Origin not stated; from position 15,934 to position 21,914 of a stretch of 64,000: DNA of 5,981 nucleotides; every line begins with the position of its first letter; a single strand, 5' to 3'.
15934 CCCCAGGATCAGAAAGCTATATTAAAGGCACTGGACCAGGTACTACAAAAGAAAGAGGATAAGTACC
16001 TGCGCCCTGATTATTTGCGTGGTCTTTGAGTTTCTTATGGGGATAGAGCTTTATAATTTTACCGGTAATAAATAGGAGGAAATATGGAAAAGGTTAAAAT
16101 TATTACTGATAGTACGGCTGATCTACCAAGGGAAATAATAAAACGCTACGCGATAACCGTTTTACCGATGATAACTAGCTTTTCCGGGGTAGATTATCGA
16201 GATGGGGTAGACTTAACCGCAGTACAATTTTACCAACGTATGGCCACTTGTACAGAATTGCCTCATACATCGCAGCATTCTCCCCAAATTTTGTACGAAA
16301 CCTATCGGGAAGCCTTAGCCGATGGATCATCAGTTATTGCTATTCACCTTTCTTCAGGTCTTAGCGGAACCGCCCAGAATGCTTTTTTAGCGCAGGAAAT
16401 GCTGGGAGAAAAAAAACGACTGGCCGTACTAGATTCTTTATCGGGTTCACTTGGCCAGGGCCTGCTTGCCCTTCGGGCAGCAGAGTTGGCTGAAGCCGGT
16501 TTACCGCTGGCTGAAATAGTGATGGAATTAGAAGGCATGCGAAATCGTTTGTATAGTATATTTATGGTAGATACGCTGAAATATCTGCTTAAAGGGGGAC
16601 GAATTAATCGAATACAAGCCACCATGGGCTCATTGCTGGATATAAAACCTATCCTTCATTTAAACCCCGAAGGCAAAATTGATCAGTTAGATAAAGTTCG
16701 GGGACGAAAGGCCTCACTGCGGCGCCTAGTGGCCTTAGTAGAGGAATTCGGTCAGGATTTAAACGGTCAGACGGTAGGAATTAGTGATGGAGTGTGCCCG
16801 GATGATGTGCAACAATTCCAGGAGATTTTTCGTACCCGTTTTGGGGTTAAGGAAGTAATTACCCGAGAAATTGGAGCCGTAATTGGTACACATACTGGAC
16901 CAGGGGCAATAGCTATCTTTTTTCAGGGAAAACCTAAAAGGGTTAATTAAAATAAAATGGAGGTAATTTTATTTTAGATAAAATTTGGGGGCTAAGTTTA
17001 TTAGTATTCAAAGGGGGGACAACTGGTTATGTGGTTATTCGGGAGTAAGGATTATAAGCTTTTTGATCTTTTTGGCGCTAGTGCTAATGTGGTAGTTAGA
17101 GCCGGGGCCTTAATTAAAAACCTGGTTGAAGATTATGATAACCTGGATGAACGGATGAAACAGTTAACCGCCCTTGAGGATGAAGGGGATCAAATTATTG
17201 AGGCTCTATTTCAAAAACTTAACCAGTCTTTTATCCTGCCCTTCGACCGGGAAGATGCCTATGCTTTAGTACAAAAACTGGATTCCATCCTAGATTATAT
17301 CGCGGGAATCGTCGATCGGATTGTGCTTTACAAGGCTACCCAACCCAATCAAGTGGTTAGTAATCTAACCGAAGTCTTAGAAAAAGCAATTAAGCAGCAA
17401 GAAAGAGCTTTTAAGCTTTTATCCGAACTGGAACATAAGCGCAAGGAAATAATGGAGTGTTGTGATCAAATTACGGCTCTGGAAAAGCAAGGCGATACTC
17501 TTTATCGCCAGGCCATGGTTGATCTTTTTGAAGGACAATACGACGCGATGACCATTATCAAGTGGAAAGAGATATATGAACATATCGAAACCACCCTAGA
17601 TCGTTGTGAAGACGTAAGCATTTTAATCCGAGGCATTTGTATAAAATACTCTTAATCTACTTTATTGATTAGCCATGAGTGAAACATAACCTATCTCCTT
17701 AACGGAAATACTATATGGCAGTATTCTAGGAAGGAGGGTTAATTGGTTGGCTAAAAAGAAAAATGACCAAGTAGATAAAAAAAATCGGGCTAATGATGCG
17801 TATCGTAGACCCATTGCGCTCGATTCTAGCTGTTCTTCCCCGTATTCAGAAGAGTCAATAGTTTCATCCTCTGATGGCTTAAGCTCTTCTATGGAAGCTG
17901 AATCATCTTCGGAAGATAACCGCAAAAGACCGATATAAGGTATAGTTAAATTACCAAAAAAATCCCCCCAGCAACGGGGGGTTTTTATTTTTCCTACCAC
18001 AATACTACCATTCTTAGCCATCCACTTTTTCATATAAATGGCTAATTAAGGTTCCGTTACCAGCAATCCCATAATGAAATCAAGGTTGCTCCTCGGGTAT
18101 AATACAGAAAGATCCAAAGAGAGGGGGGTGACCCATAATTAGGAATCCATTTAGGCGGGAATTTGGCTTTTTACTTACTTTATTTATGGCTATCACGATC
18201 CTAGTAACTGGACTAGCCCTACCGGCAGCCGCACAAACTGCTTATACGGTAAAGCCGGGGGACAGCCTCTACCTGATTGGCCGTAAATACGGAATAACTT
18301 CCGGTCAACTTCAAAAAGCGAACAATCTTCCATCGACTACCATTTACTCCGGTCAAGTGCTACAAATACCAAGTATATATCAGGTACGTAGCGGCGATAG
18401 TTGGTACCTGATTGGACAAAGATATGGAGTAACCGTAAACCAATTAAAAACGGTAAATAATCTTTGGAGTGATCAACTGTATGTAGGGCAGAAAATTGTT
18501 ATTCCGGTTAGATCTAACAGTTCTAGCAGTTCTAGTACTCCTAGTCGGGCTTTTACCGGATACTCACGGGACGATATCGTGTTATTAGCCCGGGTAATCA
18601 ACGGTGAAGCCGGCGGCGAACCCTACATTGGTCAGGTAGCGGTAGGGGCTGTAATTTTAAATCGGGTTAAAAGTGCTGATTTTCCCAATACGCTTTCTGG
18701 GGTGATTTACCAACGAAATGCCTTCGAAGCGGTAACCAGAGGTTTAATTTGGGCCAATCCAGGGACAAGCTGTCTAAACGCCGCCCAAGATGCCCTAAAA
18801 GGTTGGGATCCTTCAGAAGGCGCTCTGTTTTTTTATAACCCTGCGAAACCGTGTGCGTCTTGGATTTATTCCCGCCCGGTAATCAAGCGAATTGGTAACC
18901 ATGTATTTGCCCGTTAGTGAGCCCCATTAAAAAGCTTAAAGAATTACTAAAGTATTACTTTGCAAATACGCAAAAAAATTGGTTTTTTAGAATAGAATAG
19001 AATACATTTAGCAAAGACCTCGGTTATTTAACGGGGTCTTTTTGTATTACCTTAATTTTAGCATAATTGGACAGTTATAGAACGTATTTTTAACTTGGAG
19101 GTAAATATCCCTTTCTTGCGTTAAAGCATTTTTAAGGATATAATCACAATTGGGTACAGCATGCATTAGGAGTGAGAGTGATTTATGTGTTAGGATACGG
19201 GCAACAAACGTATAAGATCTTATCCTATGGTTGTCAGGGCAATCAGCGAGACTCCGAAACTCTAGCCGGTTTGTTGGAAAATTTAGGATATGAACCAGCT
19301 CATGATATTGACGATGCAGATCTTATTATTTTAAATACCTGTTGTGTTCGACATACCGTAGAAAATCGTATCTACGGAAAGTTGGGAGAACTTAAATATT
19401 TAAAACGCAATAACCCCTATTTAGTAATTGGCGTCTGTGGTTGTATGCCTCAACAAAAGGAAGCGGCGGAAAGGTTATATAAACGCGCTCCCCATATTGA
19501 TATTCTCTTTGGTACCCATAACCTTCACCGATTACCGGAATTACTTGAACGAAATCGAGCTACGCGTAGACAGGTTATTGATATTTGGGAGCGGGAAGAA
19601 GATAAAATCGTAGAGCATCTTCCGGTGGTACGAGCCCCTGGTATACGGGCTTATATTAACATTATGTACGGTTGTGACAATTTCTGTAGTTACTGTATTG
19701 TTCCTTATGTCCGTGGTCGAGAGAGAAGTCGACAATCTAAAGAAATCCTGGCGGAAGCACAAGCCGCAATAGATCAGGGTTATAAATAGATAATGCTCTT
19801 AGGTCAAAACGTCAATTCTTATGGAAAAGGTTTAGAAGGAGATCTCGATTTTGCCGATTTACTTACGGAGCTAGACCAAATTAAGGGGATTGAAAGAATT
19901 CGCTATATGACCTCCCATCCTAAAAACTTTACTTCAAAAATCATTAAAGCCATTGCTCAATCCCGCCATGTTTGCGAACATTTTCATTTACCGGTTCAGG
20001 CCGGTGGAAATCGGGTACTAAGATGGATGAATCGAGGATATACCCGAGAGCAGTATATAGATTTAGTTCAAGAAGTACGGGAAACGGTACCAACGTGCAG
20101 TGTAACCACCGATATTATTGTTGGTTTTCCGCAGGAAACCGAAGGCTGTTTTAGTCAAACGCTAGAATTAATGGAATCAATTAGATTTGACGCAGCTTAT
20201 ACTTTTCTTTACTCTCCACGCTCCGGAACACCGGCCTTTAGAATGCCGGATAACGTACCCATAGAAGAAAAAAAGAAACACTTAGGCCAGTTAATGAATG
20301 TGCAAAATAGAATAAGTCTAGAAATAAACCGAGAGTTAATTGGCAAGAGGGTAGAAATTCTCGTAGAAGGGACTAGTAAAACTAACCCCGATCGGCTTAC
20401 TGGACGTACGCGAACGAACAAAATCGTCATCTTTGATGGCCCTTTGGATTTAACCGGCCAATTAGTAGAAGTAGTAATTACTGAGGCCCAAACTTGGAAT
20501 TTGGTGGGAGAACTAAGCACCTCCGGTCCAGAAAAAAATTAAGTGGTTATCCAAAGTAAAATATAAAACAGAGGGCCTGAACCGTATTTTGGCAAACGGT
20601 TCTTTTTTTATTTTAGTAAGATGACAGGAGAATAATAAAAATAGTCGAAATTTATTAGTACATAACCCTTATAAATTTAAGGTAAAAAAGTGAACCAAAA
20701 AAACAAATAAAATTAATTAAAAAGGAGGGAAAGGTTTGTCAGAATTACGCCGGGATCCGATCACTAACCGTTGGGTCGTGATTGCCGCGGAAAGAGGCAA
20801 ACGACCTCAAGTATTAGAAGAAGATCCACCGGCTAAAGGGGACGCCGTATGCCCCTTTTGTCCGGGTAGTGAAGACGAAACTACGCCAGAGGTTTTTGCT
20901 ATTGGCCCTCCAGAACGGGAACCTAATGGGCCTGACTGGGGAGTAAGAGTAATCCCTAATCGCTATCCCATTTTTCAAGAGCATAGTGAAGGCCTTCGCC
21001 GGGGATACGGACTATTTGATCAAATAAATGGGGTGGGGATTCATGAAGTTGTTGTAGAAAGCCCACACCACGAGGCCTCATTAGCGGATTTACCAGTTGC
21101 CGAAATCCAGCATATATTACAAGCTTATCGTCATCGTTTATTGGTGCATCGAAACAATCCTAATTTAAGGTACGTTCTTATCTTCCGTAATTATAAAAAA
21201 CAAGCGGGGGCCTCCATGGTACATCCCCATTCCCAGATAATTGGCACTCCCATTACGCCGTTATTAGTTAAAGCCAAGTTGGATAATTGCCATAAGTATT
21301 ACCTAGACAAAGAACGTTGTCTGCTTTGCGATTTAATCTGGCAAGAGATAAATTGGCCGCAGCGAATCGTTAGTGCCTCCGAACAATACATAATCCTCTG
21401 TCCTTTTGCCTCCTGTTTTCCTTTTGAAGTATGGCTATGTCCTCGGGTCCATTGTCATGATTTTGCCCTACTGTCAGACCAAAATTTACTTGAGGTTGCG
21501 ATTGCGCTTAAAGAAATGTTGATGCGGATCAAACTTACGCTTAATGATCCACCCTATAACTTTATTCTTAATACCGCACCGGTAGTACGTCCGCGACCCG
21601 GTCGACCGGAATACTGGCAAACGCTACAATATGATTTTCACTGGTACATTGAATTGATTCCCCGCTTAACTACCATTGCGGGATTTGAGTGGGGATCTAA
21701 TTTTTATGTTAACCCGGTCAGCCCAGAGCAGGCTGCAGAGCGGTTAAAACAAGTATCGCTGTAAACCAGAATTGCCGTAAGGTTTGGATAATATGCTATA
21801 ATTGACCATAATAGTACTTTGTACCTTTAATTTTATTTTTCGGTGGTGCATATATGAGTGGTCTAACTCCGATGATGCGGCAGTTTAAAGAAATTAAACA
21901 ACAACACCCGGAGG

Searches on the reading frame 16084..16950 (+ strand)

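Call 44: search_protein_families(library=ncbifam, proteins=[window:16084-16950:+], max_evalue=0.00001)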
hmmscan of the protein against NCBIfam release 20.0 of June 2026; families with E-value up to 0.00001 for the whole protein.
window:16084-16950:+ (288 aa): 2 families
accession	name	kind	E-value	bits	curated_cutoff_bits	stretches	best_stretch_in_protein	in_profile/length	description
TIGR00762.1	DegV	domain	3.3e-93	311.9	99.7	1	4-280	1-275/276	DegV family EDD domain-containing protein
NF038249.1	fatty_FakB1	equivalog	3.1e-55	187.3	350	1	3-283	2-282/286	fatty acid kinase binding subunit FakB1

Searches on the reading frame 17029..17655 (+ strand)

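Call 44: search_protein_families(library=ncbifam, proteins=[window:17029-17655:+], max_evalue=0.00001)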
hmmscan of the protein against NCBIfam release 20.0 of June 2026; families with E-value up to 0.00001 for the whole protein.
window:17029-17655:+ (208 aa): 1 family
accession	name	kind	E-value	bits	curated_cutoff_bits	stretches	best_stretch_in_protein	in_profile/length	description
TIGR00153.1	TIGR00153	hypoth_equivalog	7.1e-16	58.6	104.3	1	36-198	42-207/217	TIGR00153 family protein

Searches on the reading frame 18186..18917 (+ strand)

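Call 44: search_protein_families(library=ncbifam, proteins=[window:18186-18917:+], max_evalue=0.00001)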
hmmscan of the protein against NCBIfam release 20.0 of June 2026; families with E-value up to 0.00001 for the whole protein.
window:18186-18917:+ (243 aa): 14 families
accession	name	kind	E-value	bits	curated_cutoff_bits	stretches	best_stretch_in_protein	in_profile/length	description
TIGR02869.1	spore_SleB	equivalog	1.2e-57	195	236.5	1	98-243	68-201/201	spore cortex-lytic enzyme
NF004974.0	PRK06347.1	equivalog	9.3e-18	64.5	701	2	64-120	332-463/592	1,4-beta-N-acetylmuramoylhydrolase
NF041208.1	celldiv_DipM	equivalog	2.1e-17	63.5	740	2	14-63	180-229/419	cell division endopeptidase DipM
NF008050.0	PRK10783.1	equivalog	1.5e-16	59.8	508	2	63-116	344-397/457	murein transglycosylase D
NF010495.0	PRK13914.1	equivalog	7.5e-13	48.3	647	1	65-113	202-250/481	invasion associated endopeptidase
TIGR02899.1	spore_safA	subfamily_domain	8.6e-12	44.8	67.85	0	67-107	1-43/44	SafA/ExsA family spore coat assembly protein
NF010723.1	PRK14125.1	equivalog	1.1e-10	41.3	60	0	16-62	31-85/87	cell division suppressor protein YneA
NF050804.1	CellDivDipMCaul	equivalog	2e-10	40.1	900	1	4-107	294-404/634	cell division endopeptidase DipM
NF047755.1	LIC_10271_M23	exception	1.6e-09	37.8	180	0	60-119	22-82/207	LIC_10271 family cell wall hydrolase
NF040883.1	amid_act_ActS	equivalog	4.4e-09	36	375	0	63-117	34-89/242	amidase activator ActS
NF042931.1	SAG1386_EF1546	equivalog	4.9e-09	36.5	80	0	15-61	107-157/158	SAG1386/EF1546 family surface-associated protein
TIGR02907.1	spore_VI_D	equivalog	7.6e-09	35.6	169.85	0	20-62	302-344/344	stage VI sporulation protein D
NF052398.1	Agg_Promo_Fact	equivalog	2.1e-06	28.1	170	0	12-62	23-74/202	aggregation-promoting factor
NF040979.1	Ve_Ilp_Nterm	equivalog_domain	8.4e-06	24.5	1125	0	12-47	81-118/550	inverse autotransporter adhesin Ilp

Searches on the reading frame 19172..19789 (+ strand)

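Call 44: search_protein_families(library=ncbifam, proteins=[window:19172-19789:+], max_evalue=0.00001)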
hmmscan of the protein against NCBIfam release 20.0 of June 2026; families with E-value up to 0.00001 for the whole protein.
window:19172-19789:+ (205 aa): 6 families
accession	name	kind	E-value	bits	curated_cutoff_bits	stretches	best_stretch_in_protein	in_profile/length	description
TIGR01574.1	miaB-methiolase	equivalog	1.5e-69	235.2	355.3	1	14-205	2-191/437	tRNA (N6-isopentenyl adenosine(37)-C2)-methylthiotransferase MiaB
TIGR00089.1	TIGR00089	subfamily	5.5e-58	196.8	251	1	13-205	1-186/429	MiaB/RimO family radical SAM methylthiotransferase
NF010916.0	PRK14336.1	equivalog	9.3e-39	133.3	606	1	13-203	3-169/418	tRNA (N6-isopentenyl adenosine(37)-C2)-methylthiotransferase MiaB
TIGR01579.1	MiaB-like-C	equivalog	3.7e-31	108.8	357.05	1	18-205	3-186/416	tRNA (N(6)-L-threonylcarbamoyladenosine(37)-C(2))-methylthiotransferase MtaB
TIGR01125.1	TIGR01125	equivalog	5.1e-31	108.2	356.95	1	16-205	4-183/432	30S ribosomal protein S12 methylthiotransferase RimO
TIGR01578.1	MiaB-like-B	hypoth_equivalog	9.7e-28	97.1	314.7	1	16-205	4-180/421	tRNA (N(6)-L-threonylcarbamoyladenosine(37)-C(2))-methylthiotransferase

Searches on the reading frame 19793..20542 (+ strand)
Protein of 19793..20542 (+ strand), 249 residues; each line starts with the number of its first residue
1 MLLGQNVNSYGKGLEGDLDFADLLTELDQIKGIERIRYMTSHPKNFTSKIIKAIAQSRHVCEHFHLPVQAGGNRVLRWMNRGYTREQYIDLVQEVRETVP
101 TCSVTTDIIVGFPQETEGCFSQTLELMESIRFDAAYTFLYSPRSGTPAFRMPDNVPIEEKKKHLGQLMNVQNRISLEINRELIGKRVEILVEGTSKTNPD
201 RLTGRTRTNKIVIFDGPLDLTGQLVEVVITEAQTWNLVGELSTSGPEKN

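Call 44: search_protein_families(library=ncbifam, proteins=[window:19793-20542:+], max_evalue=0.00001)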
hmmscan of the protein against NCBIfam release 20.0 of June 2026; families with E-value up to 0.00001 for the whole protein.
window:19793-20542:+ (249 aa): 9 families
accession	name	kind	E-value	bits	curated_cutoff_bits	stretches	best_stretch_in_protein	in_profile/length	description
TIGR01574.1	miaB-methiolase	equivalog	2.7e-86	290.3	355.3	1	2-241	195-436/437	tRNA (N6-isopentenyl adenosine(37)-C2)-methylthiotransferase MiaB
TIGR00089.1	TIGR00089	subfamily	6.7e-84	282.2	251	1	1-239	189-429/429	MiaB/RimO family radical SAM methylthiotransferase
NF010916.0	PRK14336.1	equivalog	2.2e-72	244.1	606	1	2-242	175-413/418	tRNA (N6-isopentenyl adenosine(37)-C2)-methylthiotransferase MiaB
TIGR01579.1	MiaB-like-C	equivalog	5.6e-55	187.3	357.05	1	2-208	190-394/416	tRNA (N(6)-L-threonylcarbamoyladenosine(37)-C(2))-methylthiotransferase MtaB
TIGR01125.1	TIGR01125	equivalog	2.2e-46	158.8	356.95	1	1-239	186-432/432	30S ribosomal protein S12 methylthiotransferase RimO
TIGR01578.1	MiaB-like-B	hypoth_equivalog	5.9e-42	143.9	314.7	1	4-240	186-419/421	tRNA (N(6)-L-threonylcarbamoyladenosine(37)-C(2))-methylthiotransferase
TIGR04014.1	B12_SAM_MJ_0865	equivalog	3.1e-12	46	360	1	19-160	229-366/434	methyl-coenzyme M reductase glutamine C-methyltransferase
TIGR04013.1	B12_SAM_MJ_1487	hypoth_equivalog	9.8e-11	41.1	251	1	43-169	249-374/382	TIGR04013 family B12-binding domain/radical SAM domain-containing protein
TIGR04479.1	bcpD_PhpK_rSAM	subfamily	6e-06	24.9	600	1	59-133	340-412/504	PhpK family radical SAM P-methyltransferase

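Call 88: find_encoding_contigs(protein=window:19793-20542:+, flank=2500, max_places=5)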
Protein window:19793-20542:+ (249 aa): no gene with exactly this product is on record in the collection.

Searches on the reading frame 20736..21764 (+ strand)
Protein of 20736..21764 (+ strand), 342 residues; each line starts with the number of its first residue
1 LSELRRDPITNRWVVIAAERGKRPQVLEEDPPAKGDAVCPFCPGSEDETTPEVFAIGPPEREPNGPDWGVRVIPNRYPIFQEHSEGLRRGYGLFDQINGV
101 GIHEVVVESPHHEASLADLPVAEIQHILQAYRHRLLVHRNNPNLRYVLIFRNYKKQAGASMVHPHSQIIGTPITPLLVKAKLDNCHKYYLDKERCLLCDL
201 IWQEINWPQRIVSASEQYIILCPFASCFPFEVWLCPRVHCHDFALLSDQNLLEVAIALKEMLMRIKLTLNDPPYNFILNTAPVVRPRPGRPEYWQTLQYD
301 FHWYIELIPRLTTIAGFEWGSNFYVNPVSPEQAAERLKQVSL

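Call 44: search_protein_families(library=ncbifam, proteins=[window:20736-21764:+], max_evalue=0.00001)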
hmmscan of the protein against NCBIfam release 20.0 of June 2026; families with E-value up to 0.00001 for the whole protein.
window:20736-21764:+ (342 aa): 2 families
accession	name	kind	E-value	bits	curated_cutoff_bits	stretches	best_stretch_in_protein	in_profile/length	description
NF008724.0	PRK11720.1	equivalog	4.3e-38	131.3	448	1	4-341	12-339/348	UDP-glucose--hexose-1-phosphate uridylyltransferase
TIGR00209.1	galT_1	equivalog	1.5e-28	99.8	102.1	1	5-341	14-340/349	galactose-1-phosphate uridylyltransferase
